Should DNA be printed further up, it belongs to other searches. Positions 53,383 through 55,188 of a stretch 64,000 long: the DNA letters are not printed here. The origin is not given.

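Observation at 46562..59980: Surface nuclease / nucleotidase / OB-fold lipoprotein set built around a CUT1-type ABC importer: candidate extracellular nucleic-acid harvesting system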

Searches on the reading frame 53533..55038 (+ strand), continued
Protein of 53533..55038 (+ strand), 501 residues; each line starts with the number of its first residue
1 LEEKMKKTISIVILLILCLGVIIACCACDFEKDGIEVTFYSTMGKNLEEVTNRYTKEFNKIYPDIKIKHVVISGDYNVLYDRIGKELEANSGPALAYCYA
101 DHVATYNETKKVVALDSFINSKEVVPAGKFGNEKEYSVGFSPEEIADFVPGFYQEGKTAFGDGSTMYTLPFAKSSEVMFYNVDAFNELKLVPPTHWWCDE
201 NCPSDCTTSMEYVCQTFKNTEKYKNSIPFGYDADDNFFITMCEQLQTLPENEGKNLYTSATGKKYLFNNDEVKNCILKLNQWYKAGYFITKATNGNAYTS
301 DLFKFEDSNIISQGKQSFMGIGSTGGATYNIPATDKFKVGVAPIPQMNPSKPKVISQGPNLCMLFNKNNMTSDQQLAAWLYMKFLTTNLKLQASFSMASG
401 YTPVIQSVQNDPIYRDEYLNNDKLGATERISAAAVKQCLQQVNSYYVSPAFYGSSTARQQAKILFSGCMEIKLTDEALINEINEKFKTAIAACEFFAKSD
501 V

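Call 83: search_solved_structures(query=window:53533-55038:+, max_evalue=1e-8, show_alignments=2)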
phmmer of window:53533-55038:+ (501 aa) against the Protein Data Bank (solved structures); distinct sequences matched with E-value up to 1e-8: 10.
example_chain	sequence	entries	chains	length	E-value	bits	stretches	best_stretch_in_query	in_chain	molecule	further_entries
7c0x_A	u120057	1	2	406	4e-11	45.5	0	313-421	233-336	Sugar ABC transporter, periplasmic sugar-binding protein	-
7c0f_A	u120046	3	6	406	4.2e-11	45.4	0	314-421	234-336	Sugar ABC transporter, periplasmic sugar-binding protein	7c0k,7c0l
7c0v_A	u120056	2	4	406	4.4e-11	45.4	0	314-421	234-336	Sugar ABC transporter, periplasmic sugar-binding protein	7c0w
7c0t_A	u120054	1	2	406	1.1e-10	44.1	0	314-421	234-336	Sugar ABC transporter, periplasmic sugar-binding protein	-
7c0u_A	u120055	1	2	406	1.1e-10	44.1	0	314-421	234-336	Sugar ABC transporter, periplasmic sugar-binding protein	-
7c0o_A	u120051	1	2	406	1.4e-10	43.7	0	314-421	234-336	Sugar ABC transporter, periplasmic sugar-binding protein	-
7c0r_A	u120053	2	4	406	2e-10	43.2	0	314-421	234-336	Sugar ABC transporter, periplasmic sugar-binding protein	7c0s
7c14_A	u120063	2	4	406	2.4e-10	42.9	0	314-421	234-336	Sugar ABC transporter, periplasmic sugar-binding protein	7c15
7c0y_A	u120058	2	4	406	4.5e-10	42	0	314-421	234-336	Sugar ABC transporter, periplasmic sugar-binding protein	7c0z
7c16_A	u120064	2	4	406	4.6e-10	42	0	314-421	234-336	Sugar ABC transporter, periplasmic sugar-binding protein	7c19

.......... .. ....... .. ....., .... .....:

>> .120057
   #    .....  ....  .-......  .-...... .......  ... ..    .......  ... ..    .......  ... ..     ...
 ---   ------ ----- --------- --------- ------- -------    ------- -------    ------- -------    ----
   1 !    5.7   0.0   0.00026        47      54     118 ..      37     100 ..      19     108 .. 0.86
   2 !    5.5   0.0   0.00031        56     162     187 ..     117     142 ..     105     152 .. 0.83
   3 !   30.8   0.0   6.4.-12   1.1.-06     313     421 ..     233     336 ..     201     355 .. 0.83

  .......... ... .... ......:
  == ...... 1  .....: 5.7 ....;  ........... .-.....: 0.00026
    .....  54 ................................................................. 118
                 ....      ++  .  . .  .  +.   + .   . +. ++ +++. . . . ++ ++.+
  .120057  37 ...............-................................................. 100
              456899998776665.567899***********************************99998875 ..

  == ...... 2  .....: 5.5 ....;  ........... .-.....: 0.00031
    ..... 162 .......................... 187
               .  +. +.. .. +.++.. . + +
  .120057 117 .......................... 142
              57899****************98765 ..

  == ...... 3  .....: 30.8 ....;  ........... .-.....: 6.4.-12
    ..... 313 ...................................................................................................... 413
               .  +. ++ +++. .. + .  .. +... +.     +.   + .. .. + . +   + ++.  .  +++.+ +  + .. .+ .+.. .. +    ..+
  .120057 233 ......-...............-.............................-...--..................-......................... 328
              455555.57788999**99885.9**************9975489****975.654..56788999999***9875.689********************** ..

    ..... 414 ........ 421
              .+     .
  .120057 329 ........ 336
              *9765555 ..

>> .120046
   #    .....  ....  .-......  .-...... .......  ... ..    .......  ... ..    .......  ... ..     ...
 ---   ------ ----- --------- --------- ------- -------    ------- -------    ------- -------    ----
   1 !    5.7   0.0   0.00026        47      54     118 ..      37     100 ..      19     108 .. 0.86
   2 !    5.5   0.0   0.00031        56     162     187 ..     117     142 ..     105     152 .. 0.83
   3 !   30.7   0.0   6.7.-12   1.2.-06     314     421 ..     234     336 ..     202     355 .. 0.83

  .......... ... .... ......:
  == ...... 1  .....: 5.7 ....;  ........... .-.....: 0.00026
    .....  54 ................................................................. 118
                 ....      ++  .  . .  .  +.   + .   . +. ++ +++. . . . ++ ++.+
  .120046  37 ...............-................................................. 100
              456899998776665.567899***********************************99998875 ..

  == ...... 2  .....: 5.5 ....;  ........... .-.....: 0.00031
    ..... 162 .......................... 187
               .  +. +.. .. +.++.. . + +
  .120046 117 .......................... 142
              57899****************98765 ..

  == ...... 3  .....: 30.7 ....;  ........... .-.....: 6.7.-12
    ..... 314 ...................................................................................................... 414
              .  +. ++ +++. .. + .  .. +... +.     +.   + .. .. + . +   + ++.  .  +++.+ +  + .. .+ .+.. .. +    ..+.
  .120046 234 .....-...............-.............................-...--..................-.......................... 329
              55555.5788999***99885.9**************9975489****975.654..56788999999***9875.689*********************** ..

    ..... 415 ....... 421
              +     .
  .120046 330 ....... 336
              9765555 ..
